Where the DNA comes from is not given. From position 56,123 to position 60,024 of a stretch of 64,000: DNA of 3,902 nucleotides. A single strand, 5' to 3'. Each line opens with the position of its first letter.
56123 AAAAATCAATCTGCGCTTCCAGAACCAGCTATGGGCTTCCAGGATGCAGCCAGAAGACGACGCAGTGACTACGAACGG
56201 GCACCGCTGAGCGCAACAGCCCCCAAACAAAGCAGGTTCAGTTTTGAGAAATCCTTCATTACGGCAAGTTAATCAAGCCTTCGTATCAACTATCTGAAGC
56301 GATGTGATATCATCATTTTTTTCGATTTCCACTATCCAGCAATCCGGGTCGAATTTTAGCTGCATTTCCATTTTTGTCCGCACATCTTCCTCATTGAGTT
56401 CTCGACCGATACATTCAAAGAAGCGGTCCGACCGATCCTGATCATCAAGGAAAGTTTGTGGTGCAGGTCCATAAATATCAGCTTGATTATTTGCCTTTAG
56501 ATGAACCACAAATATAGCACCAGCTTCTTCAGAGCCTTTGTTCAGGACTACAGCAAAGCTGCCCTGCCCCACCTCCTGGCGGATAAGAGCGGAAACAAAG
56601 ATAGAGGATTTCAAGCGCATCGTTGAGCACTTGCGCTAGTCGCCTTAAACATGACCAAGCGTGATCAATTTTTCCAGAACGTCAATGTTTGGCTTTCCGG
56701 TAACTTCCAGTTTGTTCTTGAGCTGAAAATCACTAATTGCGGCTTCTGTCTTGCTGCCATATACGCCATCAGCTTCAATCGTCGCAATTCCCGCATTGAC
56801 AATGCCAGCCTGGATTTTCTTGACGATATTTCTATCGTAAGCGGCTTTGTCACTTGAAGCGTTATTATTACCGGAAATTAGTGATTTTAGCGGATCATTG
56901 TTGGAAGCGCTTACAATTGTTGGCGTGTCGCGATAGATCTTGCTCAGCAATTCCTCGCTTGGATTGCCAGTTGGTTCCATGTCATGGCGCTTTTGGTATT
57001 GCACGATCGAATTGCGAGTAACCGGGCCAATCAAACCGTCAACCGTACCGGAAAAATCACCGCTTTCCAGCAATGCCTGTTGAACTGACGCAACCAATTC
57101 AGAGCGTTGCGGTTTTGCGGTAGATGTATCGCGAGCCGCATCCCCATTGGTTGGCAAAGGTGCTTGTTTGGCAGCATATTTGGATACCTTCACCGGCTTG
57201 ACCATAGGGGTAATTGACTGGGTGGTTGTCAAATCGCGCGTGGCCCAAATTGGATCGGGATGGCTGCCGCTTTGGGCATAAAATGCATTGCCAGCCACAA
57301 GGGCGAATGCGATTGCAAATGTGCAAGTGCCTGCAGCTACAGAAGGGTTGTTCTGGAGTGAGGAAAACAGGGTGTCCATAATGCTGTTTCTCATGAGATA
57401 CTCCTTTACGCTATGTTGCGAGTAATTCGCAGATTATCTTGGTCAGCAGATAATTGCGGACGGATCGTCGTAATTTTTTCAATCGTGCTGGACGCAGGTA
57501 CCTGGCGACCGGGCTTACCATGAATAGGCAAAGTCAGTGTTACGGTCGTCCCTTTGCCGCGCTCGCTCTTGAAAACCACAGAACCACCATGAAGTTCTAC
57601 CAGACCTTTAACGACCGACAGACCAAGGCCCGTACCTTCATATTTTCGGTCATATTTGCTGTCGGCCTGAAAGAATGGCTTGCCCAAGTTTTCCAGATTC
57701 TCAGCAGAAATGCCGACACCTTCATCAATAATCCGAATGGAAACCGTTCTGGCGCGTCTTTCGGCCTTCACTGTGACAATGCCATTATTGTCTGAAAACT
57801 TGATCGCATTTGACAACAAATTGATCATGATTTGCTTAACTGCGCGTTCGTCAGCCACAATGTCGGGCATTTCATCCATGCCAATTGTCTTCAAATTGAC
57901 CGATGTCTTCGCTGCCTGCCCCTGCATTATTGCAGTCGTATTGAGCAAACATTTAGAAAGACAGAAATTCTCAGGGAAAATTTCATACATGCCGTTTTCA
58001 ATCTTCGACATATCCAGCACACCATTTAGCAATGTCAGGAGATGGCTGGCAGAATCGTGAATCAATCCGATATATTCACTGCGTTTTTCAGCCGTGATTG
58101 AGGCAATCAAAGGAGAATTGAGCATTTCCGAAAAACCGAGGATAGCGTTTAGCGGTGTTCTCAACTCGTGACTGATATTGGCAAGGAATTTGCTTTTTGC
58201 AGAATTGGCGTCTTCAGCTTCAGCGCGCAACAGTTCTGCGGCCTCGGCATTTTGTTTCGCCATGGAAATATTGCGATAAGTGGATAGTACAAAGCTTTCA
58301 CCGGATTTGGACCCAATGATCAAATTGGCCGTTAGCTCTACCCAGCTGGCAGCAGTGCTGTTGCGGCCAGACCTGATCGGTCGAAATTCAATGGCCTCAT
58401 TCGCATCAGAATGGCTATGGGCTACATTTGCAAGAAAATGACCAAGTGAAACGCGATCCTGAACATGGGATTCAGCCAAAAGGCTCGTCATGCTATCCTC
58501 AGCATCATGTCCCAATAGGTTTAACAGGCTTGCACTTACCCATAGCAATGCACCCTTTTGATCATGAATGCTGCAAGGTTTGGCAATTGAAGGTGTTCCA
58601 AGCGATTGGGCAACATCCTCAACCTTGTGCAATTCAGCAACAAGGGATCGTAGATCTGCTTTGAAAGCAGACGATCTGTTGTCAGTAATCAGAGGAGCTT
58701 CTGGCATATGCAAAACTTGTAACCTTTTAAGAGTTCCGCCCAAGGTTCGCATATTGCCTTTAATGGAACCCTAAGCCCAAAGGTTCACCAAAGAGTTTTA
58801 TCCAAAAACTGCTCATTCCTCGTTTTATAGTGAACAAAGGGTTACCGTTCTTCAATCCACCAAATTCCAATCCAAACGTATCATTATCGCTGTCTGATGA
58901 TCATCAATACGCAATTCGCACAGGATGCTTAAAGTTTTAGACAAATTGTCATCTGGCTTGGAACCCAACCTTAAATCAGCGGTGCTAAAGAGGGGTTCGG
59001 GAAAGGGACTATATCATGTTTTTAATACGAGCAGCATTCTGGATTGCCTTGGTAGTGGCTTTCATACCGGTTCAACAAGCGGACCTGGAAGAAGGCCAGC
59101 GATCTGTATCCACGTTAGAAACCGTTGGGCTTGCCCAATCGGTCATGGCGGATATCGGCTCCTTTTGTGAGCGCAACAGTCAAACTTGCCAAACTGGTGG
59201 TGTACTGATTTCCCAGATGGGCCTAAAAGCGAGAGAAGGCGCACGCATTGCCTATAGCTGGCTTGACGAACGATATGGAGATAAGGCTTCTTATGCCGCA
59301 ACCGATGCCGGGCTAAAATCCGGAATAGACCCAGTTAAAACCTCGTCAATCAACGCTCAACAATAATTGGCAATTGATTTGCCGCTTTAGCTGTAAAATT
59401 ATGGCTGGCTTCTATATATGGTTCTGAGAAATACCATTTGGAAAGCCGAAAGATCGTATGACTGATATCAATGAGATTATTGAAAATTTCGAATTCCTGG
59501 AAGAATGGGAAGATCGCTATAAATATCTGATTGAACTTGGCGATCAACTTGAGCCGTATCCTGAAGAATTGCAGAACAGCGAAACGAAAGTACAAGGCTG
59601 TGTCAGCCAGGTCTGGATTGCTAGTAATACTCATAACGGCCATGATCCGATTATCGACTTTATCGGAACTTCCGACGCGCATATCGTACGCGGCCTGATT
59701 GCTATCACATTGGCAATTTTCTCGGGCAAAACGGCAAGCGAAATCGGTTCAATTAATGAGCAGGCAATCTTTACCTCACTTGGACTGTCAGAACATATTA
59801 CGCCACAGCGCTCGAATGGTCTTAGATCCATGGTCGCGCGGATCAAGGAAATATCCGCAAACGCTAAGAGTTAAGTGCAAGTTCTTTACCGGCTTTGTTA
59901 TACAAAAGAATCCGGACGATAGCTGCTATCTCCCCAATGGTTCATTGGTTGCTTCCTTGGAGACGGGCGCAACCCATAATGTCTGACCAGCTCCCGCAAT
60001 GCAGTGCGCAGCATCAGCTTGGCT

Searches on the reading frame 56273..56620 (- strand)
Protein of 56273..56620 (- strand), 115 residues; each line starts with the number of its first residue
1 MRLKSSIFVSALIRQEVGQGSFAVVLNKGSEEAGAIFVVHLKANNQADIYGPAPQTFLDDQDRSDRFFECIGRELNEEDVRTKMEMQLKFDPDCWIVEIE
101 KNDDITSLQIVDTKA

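Call 9: search_protein_families(library=pfam, proteins=[window:56273-56620:-], max_evalue=0.001)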
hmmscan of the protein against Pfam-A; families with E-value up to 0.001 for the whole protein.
window:56273-56620:- (115 aa): 1 family
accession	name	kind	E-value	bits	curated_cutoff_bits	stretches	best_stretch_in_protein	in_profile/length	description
PF07372.17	DUF1491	-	2.3e-23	83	25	1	3-104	1-99/104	Protein of unknown function (DUF1491)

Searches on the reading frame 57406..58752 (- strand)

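Call 9: search_protein_families(library=pfam, proteins=[window:57406-58752:-], max_evalue=0.001)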
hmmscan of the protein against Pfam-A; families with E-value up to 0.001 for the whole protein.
window:57406-58752:- (448 aa): 3 families
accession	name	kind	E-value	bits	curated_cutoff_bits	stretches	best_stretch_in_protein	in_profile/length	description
PF02518.31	HATPase_c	-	4.8e-30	104.7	26.4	1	301-410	2-109/111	Histidine kinase-, DNA gyrase B-, and HSP90-like ATPase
PF00512.31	HisKA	-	1.5e-19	70.3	26.9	1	185-254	1-66/66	His Kinase A (phospho-acceptor) domain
PF13581.12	HATPase_c_2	-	9.2e-06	26.1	27.4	1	312-407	39-126/127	Histidine kinase-like ATPase domain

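Call 77: search_protein_families(library=ncbifam, proteins=[window:57406-58752:-], max_evalue=0.001)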
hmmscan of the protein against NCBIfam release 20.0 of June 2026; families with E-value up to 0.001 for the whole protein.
window:57406-58752:- (448 aa): 83 families (the best 25 are shown)
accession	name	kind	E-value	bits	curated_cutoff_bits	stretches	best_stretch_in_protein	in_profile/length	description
NF050805.1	CellDivHKDivJCaul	equivalog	6.6e-64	216.1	1000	1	151-415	263-525/531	cell cycle sensor histidine kinase DivJ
NF041947.1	LuxQ_Vibrio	equivalog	1.4e-60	205.1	1200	1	160-418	446-704/843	quorum-sensing autoinducer 2 sensor kinase/phosphatase LuxQ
TIGR02956.1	TMAO_torS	equivalog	6.5e-59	199.9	676.5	1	172-428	450-700/967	TMAO reductase system sensor histidine kinase/response regulator TorS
NF038297.2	hybrid_HK_HrmK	equivalog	3.3e-58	197.8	725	1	132-414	181-461/607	hybrid histidine kinase/response regulator HrmK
NF047874.1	MASE3_PAS_HK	subfamily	7.9e-58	196.7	560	1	145-418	358-633/655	MASE3 domain-containing sensor histidine kinase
NF046044.1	PnpS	equivalog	3.8e-55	187.5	400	1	182-409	166-390/390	two-component system histidine kinase PnpS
NF041593.1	histid_kinase_PdhS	equivalog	1.4e-52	178.8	2000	1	157-409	773-1034/1041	cell-division control histidine kinase PdhS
NF008318.0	PRK11107.1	equivalog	3.6e-51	174.2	890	1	167-414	275-522/920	two-component sensor histidine kinase BarA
NF011874.0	PRK15347.1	equivalog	3.8e-49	167.5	852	1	170-434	382-637/921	two component system sensor kinase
TIGR02966.1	phoR_proteo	equivalog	1.7e-46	158.8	334.2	1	182-407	110-332/333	phosphate regulon sensor histidine kinase PhoR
NF008099.0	PRK10841.1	equivalog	2e-44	151.6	920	1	175-420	459-700/949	two-component system sensor histidine kinase RcsC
NF033092.0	HK_WalK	equivalog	1e-43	149.8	725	1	178-410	364-594/594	cell wall metabolism sensor histidine kinase WalK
NF008543.0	PRK11466.1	equivalog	5.1e-42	143.7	982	1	176-412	434-664/914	TMAO reductase system sensor histidine kinase/response regulator TorS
NF008302.0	PRK11091.1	equivalog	1.5e-41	142.5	838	1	178-411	275-506/779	aerobic respiration two-component sensor histidine kinase ArcB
NF045901.1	HisKinLetSLeg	equivalog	3.1e-41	141.3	1650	1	175-409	282-517/906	two-component system sensor histidine kinase LetS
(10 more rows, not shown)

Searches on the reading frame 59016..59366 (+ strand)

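Call 3: search_protein_families(library=pfam, proteins=[window:59016-59366:+], max_evalue=0.1)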
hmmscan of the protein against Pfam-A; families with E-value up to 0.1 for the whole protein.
window:59016-59366:+ (116 aa): 1 family
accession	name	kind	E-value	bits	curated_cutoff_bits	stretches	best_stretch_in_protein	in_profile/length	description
PF17264.7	DUF5330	-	5.9e-18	65.1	27.5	1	30-90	2-62/65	Family of unknown function (DUF5330)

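Call 4: search_protein_families(library=ncbifam, proteins=[window:59016-59366:+], max_evalue=0.1)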
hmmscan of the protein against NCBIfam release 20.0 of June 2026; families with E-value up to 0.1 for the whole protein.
window:59016-59366:+ (116 aa): 0 families

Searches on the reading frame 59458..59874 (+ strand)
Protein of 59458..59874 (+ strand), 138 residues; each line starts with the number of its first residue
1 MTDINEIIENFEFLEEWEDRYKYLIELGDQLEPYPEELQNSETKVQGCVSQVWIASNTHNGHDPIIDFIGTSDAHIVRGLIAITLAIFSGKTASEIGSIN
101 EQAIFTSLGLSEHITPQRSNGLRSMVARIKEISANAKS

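Call 3: search_protein_families(library=pfam, proteins=[window:59458-59874:+], max_evalue=0.1)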
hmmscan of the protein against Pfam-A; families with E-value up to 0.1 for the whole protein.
window:59458-59874:+ (138 aa): 1 family
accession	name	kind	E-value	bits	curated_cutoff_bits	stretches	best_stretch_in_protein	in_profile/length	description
PF02657.20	SufE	-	1.7e-43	147.7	27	1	8-131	1-120/121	Fe-S metabolism associated domain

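Call 4: search_protein_families(library=ncbifam, proteins=[window:59458-59874:+], max_evalue=0.1)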
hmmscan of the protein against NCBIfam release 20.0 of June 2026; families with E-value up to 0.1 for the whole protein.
window:59458-59874:+ (138 aa): 4 families
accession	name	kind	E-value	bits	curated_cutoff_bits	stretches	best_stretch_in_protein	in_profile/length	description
NF006792.0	PRK09296.1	equivalog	3.7e-35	120.7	160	1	2-134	5-135/138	cysteine desulfuration protein SufE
TIGR03391.1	FeS_syn_CsdE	equivalog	1.4e-30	106.1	136.4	1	5-132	13-138/139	cysteine desulfurase sulfur acceptor subunit CsdE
NF011594.0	PRK15019.1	equivalog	3.9e-23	82.4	252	1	9-129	22-140/147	cysteine desulfurase sulfur acceptor subunit CsdE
NF004388.0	PRK05749.1-4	equivalog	0.031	12.8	438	1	22-66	209-249/425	lipid IV(A) 3-deoxy-D-manno-octulosonic acid transferase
